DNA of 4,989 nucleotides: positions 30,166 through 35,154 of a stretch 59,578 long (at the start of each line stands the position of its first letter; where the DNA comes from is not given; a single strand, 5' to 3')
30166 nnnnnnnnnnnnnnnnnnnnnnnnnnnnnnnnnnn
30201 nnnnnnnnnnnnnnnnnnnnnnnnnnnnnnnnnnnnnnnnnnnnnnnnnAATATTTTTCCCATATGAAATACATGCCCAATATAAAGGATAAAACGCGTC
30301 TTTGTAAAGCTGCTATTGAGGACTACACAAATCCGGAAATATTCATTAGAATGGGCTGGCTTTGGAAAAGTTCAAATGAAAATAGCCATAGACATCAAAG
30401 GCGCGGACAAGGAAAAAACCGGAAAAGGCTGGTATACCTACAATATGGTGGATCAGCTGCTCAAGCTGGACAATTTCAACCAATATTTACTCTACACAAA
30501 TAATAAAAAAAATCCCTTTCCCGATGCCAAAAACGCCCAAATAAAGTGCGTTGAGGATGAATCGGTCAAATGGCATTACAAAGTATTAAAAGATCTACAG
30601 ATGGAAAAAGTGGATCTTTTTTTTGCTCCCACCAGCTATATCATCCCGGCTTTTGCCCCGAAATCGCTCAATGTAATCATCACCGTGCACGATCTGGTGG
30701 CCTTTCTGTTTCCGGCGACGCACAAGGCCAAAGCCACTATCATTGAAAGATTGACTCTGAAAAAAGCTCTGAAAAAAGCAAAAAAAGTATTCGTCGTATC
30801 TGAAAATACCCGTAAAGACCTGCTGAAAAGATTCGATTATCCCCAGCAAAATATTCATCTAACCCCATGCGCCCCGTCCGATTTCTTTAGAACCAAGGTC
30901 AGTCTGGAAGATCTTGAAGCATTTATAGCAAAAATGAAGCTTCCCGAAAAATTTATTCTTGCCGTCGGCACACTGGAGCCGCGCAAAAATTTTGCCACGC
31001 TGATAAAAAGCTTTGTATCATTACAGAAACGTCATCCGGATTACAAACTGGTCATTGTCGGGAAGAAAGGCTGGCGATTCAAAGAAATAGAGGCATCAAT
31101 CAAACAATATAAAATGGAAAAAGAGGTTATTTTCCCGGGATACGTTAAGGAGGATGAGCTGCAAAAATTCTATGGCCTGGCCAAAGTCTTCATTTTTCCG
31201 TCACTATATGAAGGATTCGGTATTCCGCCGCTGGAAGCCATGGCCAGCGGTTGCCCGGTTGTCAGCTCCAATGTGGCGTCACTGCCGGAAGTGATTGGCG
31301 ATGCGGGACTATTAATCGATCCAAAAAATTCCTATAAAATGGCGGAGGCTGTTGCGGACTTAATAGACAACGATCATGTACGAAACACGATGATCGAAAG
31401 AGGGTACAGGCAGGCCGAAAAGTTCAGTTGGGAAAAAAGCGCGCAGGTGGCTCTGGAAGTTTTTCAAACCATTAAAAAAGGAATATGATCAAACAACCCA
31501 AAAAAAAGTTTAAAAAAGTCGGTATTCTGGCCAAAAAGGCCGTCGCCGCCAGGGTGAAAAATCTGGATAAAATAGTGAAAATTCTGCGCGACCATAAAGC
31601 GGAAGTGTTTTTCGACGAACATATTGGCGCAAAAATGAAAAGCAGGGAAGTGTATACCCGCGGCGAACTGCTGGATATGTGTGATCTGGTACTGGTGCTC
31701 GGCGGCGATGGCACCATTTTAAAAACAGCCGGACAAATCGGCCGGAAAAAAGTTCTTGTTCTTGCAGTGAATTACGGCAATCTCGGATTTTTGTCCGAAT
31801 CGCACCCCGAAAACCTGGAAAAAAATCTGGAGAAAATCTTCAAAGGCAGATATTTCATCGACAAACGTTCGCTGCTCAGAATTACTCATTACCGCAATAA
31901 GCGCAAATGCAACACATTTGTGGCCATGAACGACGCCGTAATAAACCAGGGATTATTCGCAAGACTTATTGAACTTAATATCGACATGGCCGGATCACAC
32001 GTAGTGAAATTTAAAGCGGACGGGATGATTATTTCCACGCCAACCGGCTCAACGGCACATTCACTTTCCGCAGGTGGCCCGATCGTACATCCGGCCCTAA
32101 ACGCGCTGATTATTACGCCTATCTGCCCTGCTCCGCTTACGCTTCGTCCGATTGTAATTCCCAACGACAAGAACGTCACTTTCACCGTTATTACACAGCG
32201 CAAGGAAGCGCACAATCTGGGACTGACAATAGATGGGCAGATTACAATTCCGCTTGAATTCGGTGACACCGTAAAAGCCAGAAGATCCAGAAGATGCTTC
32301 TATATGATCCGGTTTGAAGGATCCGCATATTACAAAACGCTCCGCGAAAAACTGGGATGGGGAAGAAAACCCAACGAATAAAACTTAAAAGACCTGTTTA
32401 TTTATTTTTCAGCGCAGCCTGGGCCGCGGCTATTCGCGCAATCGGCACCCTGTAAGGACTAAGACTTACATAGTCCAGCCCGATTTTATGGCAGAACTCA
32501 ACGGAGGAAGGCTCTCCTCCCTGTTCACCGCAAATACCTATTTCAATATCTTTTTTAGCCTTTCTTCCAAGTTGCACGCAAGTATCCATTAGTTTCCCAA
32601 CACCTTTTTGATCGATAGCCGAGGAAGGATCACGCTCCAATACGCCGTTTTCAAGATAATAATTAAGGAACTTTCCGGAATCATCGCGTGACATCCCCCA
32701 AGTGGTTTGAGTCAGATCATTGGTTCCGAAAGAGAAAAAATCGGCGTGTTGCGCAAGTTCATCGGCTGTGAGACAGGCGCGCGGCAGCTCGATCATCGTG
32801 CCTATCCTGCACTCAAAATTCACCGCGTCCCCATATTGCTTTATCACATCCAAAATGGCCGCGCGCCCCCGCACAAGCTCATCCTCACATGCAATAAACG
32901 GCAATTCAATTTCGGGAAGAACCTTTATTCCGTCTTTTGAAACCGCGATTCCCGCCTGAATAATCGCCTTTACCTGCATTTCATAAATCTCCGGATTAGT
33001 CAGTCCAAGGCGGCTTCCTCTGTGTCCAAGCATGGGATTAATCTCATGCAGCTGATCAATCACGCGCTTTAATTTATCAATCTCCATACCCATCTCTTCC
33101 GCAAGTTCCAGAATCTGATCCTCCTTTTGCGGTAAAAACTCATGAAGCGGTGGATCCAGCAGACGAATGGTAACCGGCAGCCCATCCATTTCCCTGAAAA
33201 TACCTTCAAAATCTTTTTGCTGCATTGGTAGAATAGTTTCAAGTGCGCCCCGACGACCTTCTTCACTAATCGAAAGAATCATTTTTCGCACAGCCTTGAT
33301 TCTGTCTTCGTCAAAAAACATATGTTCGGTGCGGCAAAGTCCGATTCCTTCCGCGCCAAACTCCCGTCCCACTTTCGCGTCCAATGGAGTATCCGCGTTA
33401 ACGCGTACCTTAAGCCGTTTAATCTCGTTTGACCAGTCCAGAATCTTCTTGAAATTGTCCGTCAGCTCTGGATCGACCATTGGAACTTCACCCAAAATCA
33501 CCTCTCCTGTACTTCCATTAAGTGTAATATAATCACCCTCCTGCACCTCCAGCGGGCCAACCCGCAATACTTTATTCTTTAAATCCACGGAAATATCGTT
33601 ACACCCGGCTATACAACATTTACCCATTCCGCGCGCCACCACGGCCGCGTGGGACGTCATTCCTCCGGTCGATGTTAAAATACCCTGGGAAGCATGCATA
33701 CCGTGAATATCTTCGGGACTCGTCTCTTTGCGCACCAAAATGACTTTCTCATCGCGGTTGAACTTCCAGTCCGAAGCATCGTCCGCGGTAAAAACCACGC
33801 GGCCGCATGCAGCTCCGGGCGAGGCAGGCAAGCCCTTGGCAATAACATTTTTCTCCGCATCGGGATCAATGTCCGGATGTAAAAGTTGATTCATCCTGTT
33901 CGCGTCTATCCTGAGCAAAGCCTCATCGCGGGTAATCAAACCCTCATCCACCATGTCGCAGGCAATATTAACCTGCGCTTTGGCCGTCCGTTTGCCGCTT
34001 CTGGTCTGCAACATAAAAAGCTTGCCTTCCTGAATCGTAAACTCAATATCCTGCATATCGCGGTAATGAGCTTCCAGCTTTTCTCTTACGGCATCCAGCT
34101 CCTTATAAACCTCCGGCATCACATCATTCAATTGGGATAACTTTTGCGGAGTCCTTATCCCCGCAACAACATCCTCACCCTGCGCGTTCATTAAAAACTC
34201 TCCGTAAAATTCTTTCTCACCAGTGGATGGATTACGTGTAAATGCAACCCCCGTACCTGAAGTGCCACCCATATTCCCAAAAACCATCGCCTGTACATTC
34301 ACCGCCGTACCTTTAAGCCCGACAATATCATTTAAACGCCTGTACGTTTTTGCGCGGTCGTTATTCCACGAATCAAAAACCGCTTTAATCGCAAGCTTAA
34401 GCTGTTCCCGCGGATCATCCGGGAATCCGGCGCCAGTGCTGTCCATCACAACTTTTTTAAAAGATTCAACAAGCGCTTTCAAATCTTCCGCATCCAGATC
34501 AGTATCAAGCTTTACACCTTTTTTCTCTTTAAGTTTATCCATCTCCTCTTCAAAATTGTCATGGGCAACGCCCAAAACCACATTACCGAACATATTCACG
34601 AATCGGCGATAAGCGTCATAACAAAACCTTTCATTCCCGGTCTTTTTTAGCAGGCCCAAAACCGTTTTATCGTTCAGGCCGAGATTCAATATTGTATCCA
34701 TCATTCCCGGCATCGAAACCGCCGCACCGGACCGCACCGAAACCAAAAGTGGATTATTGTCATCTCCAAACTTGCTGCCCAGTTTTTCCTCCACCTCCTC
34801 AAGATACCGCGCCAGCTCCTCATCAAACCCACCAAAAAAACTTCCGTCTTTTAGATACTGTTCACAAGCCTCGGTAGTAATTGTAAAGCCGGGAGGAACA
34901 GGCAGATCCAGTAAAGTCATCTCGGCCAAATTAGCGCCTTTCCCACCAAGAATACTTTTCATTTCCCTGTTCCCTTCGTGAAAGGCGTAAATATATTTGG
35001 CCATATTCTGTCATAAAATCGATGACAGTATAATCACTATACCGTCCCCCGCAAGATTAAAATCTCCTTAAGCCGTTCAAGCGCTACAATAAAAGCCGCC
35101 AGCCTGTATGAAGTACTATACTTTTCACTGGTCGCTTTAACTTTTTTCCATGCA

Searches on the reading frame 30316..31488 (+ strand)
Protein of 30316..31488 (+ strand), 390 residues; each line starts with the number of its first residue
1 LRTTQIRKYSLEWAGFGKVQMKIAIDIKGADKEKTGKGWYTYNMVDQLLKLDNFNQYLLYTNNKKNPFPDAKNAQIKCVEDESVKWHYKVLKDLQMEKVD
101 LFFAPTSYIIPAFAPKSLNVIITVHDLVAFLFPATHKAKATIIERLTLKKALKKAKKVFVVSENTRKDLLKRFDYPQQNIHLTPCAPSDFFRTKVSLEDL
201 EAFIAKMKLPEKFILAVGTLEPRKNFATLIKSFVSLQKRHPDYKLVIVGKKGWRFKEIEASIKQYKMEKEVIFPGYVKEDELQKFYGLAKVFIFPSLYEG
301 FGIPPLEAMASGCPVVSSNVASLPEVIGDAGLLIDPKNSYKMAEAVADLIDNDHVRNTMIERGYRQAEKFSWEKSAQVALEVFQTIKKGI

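Call 65: search_protein_families(library=pfam, proteins=[window:30316-31488:+], max_evalue=0.0001)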
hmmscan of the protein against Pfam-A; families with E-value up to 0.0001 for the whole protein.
window:30316-31488:+ (390 aa): 5 families
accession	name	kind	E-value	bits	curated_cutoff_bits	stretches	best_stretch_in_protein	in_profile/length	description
PF00534.26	Glycos_transf_1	-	6.7e-44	149.9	26.4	1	208-365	12-171/172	Glycosyl transferases group 1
PF13692.12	Glyco_trans_1_4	-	1.8e-35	122.7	27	1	212-352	2-142/142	Glycosyl transferases group 1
PF20706.3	GT4-conflict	-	1.4e-09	37.9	26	1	214-329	200-322/385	Family 4 Glycosyltransferase in conflict systems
PF13439.12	Glyco_transf_4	-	4.7e-09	36.9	28.5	1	83-185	57-164/170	Glycosyltransferase Family 4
PF13524.12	Glyco_trans_1_2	-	6.2e-08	33.2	25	1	236-377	9-140/144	Glycosyl transferase-like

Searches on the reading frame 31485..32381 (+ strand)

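Call 65: search_protein_families(library=pfam, proteins=[window:31485-32381:+], max_evalue=0.0001)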
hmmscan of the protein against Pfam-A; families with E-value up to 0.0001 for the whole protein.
window:31485-32381:+ (298 aa): 2 families
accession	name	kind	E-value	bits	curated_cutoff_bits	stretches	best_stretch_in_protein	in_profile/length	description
PF20143.4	NAD_kinase_C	-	7.9e-33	113.3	23.7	1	148-276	1-125/126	ATP-NAD kinase C-terminal domain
PF01513.26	NAD_kinase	-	2.2e-16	60.8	25.5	1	29-123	18-130/130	ATP-NAD kinase N-terminal domain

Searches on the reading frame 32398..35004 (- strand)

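Call 65: search_protein_families(library=pfam, proteins=[window:32398-35004:-], max_evalue=0.0001)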
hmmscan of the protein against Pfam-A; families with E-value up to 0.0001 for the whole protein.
window:32398-35004:- (868 aa): 3 families
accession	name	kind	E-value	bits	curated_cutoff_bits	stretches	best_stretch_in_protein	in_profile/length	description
PF02896.24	PEP-utilizers_C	-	1.5e-75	254.5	22.8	1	516-863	5-291/293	PEP-utilising enzyme, PEP-binding domain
PF01326.24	PPDK_N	-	1.1e-56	193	27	3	60-289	77-220/328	Pyruvate phosphate dikinase, AMP/ATP-binding domain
PF00391.29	PEP-utilizers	-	9e-25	86.5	23.1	1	418-500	2-72/72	PEP-utilising enzyme, mobile domain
